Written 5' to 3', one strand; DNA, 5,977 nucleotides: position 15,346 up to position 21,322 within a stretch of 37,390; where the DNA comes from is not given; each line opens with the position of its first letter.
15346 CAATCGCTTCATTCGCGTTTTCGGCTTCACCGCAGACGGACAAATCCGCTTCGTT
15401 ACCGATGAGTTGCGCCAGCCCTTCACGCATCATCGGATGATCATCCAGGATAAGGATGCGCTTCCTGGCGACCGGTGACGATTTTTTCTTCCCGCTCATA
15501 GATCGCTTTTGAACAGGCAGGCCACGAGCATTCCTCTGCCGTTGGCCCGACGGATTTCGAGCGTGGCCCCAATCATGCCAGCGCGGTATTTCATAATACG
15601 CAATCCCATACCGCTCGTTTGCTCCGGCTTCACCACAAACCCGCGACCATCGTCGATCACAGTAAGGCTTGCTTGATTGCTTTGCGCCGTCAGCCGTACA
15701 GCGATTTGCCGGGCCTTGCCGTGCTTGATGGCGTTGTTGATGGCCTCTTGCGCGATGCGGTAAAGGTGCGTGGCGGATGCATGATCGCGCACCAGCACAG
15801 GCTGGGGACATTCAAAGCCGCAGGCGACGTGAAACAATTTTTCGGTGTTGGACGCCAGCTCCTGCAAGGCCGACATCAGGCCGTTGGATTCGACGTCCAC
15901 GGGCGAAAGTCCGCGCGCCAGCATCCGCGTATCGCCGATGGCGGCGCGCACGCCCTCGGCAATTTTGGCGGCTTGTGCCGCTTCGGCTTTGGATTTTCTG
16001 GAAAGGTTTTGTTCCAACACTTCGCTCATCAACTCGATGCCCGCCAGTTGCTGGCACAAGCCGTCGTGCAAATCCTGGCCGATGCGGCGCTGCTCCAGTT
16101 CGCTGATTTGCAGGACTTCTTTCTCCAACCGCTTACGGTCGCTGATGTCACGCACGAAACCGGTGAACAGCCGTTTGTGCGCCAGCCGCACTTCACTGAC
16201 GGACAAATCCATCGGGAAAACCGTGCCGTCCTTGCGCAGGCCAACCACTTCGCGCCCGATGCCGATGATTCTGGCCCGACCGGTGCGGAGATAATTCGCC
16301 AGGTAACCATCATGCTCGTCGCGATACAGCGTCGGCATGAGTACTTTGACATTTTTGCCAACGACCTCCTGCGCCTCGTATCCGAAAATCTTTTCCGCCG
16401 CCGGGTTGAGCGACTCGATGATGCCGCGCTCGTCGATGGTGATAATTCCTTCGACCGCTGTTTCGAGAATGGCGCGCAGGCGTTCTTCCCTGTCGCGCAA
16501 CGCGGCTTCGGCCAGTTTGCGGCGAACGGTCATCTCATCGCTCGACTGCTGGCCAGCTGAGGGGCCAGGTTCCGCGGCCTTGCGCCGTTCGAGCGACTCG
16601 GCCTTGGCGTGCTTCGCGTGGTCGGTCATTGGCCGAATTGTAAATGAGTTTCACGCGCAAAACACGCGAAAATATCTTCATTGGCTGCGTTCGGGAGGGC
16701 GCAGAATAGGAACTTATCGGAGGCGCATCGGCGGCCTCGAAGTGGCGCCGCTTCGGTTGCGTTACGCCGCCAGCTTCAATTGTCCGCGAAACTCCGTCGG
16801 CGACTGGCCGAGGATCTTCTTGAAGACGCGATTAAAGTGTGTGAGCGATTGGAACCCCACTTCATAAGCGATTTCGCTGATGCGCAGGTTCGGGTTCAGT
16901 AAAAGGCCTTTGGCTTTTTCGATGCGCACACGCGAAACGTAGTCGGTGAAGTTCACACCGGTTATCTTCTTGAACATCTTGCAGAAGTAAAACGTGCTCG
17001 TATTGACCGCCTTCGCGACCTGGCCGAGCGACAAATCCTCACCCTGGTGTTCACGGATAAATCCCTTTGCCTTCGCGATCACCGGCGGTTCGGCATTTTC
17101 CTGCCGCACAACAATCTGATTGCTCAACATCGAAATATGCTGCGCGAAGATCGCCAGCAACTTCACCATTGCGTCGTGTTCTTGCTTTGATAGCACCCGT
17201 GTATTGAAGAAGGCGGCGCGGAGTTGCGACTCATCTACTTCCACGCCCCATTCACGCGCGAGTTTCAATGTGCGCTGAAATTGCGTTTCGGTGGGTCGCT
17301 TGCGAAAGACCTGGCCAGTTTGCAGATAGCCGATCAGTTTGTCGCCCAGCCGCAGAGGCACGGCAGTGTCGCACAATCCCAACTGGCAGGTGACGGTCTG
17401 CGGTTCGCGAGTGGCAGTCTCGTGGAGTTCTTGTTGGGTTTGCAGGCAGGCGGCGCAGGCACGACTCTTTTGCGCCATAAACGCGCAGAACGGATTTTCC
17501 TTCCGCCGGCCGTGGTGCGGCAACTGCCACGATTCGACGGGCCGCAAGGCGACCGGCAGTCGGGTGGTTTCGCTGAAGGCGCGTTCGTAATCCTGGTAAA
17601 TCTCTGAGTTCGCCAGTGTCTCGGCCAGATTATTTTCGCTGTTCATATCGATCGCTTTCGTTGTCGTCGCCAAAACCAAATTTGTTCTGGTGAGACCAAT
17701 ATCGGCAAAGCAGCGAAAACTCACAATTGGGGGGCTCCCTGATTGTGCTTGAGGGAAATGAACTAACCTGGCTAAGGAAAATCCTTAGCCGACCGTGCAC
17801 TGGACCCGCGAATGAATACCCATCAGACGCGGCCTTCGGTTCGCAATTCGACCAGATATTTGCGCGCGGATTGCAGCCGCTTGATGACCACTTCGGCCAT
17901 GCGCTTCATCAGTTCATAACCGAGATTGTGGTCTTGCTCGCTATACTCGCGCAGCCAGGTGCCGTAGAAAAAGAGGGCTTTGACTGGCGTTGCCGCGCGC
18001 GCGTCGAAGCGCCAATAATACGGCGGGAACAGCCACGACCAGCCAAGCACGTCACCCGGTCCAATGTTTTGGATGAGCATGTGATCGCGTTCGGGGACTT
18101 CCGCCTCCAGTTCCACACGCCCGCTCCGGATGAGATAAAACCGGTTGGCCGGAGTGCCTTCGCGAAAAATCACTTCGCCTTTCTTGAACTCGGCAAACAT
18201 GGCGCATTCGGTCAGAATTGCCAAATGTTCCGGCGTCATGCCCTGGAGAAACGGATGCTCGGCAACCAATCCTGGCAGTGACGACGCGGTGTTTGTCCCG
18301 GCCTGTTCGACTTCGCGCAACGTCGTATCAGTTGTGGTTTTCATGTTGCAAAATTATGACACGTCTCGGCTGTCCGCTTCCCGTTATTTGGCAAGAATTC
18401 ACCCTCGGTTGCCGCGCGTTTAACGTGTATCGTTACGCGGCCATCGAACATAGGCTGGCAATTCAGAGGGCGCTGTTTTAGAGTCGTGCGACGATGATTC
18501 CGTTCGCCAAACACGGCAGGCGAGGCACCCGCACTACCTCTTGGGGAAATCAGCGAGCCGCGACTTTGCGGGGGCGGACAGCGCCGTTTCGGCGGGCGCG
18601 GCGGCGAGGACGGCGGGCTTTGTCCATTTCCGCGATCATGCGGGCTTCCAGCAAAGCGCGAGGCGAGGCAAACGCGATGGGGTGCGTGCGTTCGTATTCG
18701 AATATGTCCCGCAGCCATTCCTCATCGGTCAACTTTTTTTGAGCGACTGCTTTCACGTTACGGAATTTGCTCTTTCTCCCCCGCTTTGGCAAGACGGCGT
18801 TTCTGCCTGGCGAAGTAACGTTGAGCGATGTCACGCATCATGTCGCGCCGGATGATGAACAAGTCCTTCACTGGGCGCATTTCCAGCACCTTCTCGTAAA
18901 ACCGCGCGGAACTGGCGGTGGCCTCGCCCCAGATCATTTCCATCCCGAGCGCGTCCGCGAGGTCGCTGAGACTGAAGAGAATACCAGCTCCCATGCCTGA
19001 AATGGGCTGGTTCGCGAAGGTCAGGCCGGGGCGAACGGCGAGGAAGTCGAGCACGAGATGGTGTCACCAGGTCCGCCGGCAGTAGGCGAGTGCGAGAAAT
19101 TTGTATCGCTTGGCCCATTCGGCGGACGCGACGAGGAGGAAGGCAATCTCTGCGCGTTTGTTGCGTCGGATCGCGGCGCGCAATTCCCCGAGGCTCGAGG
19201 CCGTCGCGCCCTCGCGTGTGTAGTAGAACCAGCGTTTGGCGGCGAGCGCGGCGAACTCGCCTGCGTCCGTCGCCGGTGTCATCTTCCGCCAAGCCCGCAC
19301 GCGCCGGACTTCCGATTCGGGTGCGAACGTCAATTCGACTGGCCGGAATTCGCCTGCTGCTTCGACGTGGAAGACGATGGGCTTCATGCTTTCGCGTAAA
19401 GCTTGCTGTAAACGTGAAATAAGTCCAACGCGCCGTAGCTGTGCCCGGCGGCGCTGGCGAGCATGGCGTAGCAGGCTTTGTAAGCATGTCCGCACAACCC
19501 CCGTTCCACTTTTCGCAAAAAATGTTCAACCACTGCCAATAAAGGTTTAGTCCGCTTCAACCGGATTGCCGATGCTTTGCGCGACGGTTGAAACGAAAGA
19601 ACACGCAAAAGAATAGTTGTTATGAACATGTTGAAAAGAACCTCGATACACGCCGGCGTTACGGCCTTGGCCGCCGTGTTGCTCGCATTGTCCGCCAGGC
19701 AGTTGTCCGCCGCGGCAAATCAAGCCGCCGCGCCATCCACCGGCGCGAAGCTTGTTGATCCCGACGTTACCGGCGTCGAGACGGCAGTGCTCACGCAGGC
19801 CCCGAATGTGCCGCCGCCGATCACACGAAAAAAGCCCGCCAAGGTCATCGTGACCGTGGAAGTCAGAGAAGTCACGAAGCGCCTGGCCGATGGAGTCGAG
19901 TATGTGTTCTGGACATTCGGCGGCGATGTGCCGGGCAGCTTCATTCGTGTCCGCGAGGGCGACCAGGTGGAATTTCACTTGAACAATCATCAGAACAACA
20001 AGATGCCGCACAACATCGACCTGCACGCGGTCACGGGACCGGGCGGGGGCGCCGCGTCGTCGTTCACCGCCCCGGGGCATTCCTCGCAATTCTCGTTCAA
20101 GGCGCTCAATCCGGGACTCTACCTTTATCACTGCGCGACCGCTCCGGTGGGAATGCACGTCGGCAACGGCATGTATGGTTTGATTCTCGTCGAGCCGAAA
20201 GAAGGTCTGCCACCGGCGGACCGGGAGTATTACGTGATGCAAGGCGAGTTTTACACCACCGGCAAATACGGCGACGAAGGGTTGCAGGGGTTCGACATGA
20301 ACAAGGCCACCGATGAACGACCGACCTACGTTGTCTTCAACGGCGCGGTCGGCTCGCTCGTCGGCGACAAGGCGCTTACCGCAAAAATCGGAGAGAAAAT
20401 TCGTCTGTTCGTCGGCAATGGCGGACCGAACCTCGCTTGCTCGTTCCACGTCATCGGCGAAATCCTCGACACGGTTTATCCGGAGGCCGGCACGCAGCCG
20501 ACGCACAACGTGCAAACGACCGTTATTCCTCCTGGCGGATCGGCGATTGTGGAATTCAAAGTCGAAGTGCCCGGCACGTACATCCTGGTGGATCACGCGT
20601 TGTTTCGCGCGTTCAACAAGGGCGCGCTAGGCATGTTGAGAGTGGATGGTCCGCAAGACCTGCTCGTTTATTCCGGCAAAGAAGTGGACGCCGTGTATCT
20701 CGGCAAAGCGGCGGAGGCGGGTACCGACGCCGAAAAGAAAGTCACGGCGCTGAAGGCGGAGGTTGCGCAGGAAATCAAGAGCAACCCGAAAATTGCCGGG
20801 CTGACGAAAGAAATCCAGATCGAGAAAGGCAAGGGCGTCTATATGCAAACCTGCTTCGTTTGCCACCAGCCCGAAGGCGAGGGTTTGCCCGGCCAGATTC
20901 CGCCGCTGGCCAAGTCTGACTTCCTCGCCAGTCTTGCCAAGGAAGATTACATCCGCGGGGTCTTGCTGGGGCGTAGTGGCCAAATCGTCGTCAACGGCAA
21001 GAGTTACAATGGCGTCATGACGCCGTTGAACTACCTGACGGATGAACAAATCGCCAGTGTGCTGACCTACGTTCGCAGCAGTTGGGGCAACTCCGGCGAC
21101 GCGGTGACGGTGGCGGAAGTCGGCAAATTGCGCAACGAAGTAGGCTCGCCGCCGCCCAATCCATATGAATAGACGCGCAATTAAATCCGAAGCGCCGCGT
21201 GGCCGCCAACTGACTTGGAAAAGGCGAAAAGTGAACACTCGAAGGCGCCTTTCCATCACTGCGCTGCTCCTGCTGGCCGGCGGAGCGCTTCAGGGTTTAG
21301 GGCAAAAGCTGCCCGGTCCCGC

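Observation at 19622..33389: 14-kb electron-transfer island linking outer-membrane cytochrome/porin modules, a nine-heme bc-type complex and cytochrome-fused NirK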

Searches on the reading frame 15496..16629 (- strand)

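Call 5: search_protein_families(library=pfam, proteins=[window:15496-16629:-], max_evalue=0.01)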
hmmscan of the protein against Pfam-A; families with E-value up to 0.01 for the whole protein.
window:15496-16629:- (377 aa): 8 families
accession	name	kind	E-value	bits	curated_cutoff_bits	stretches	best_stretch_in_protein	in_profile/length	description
PF00989.32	PAS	-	9.2e-19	68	22.6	1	49-162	1-113/113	PAS fold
PF13426.13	PAS_9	-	1.7e-16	60.8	27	1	60-164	2-103/103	PAS domain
PF07730.19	HisKA_3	-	7.3e-12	46.1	24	1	179-244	1-66/68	Histidine kinase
PF02518.31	HATPase_c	-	1.1e-11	45.6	26.4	1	286-370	3-104/111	Histidine kinase-, DNA gyrase B-, and HSP90-like ATPase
PF13188.13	PAS_8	-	2e-09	37.4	21.8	1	49-105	1-54/65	PAS domain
PF24820.1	Diguanyl_cycl_sensor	-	3.5e-07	30.6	28.1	1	56-160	3-108/109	Diguanylate cyclase-like sensor domain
PF08448.16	PAS_4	-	7e-07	29.9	23.1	1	56-167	2-110/110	PAS fold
PF13581.12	HATPase_c_2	-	1.7e-06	28.5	27.4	1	292-347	35-106/127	Histidine kinase-like ATPase domain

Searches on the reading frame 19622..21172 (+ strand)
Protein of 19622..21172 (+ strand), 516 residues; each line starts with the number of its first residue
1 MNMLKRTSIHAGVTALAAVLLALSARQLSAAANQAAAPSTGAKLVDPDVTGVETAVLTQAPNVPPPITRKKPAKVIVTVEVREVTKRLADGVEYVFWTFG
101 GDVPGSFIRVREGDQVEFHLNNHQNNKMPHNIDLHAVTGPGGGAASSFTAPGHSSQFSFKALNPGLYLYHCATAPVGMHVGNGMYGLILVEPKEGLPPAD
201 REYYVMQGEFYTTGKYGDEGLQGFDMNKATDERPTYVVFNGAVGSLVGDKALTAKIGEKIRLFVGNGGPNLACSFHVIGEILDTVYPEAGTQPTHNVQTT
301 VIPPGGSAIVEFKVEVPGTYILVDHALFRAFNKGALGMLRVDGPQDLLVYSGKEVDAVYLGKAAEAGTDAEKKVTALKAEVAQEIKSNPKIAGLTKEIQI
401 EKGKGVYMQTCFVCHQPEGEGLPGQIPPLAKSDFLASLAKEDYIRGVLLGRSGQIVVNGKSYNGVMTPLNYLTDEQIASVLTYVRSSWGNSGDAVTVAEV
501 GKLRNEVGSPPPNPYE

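Call 4: search_protein_families(library=pfam, proteins=[window:19622-21172:+], max_evalue=0.01)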
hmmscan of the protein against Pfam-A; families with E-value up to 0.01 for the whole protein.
window:19622-21172:+ (516 aa): 6 families
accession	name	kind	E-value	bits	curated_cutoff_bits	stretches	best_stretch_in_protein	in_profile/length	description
PF07732.21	Cu-oxidase_3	-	1.7e-14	54.3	21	1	82-194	3-118/119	Multicopper oxidase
PF00034.26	Cytochrom_C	-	2.5e-10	42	21.3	1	400-488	1-90/90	Cytochrome c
PF07731.20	Cu-oxidase_2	-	6.7e-09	36.1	20.4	1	105-193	32-136/137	Multicopper oxidase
PF00127.26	Copper-bind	-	3.3e-06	27.9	21.2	1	107-191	18-99/99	Copper binding proteins, plastocyanin/azurin family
PF13442.11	Cytochrome_CBB3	-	3.5e-06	27.7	27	1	400-484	3-68/68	Cytochrome C oxidase, cbb3-type, subunit III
PF13473.12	Cupredoxin_1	-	0.00045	20.6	27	0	108-173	37-94/104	Cupredoxin-like domain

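Call 10: search_protein_families(library=ncbifam, proteins=[window:19622-21172:+], max_evalue=0.01)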
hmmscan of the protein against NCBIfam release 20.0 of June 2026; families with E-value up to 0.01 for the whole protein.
window:19622-21172:+ (516 aa): 11 families
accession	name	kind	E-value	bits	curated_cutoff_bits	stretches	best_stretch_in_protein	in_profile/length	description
TIGR02376.1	Cu_nitrite_red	equivalog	5.3e-106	354.6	296.3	1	54-346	7-315/326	copper-containing nitrite reductase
TIGR03388.1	ascorbase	equivalog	2.3e-10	39.7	614.8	1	88-196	14-125/542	L-ascorbate oxidase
TIGR01480.1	copper_res_A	subfamily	2.2e-09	36.3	478.95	1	90-208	60-179/593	copper resistance system multicopper oxidase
TIGR04246.1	nitrous_NosZ_Gp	equivalog_domain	7.3e-06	24.5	625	1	92-192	485-578/578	Sec-dependent nitrous-oxide reductase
TIGR00782.1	ccoP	equivalog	1.3e-05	24.7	179.95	1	371-493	82-199/285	cytochrome-c oxidase, cbb3-type subunit III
TIGR02656.1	cyanin_plasto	equivalog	5.1e-05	23.6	87.85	1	108-191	19-99/99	plastocyanin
NF008205.1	PRK10965.1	equivalog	9.6e-05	21.4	525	1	48-194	30-167/529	multicopper oxidase CueO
NF008135.0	PRK10883.1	equivalog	0.00017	20.2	581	1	54-193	27-166/471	cell division protein FtsP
TIGR02603.1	CxxCH_TIGR02603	domain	0.00058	19.9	68.15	1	400-423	3-26/134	putative heme-binding domain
TIGR03389.1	laccase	equivalog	0.0008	18.3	558.9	0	96-214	24-148/539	laccase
TIGR02657.1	amicyanin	equivalog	0.0057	17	110.2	0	108-176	13-75/83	amicyanin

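Call 60: search_solved_structures(query=window:19622-21172:+, max_evalue=1e-20)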
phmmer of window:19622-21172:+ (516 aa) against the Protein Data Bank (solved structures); distinct sequences matched with E-value up to 1e-20: 110 (the best 60 are shown).
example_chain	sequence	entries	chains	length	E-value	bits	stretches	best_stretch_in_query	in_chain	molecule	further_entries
3ziy_A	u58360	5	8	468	5.2e-182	609.5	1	55-506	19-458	COPPER-CONTAINING NITRITE REDUCTASE | Nitrite reductase, copper-containing | Nitrite reductase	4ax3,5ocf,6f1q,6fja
9fuh_A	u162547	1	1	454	6.5e-182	609.2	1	55-504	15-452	Copper-containing nitrite reductase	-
7qq2_A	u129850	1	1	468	9.2e-182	608.7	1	55-506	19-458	Copper-containing nitrite reductase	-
6qq1_A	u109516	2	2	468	1.6e-181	607.9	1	55-506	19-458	Copper-containing nitrite reductase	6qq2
8qgf_A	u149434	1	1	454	1.7e-181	607.8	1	55-504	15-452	Copper-containing nitrite reductase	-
7r2u_A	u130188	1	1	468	2.7e-181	607.1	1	55-506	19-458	Copper-containing nitrite reductase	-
5obo_A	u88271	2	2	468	2.7e-181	607.1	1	55-506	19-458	Nitrite reductase, copper-containing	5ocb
9fuk_A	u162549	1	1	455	3.4e-181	606.8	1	55-504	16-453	Copper-containing nitrite reductase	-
9fom_A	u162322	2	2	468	3.6e-181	606.7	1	55-506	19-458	Copper-containing nitrite reductase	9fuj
9fui_A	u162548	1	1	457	3.8e-181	606.7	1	55-505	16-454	Copper-containing nitrite reductase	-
3zbm_A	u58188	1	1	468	3.9e-181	606.6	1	55-506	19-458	COPPER-CONTAINING NITRITE REDUCTASE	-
2yqb_A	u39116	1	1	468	6e-181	606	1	55-506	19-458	COPPER-CONTAINING NITRITE REDUCTASE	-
6qpz_A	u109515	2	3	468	8.7e-181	605.5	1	55-506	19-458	Copper-containing nitrite reductase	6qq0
6qpv_A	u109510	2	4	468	8.8e-181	605.4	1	55-506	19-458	Copper-containing nitrite reductase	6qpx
2zoo_A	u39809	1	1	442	7.4e-177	592.5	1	52-504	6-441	Probable nitrite reductase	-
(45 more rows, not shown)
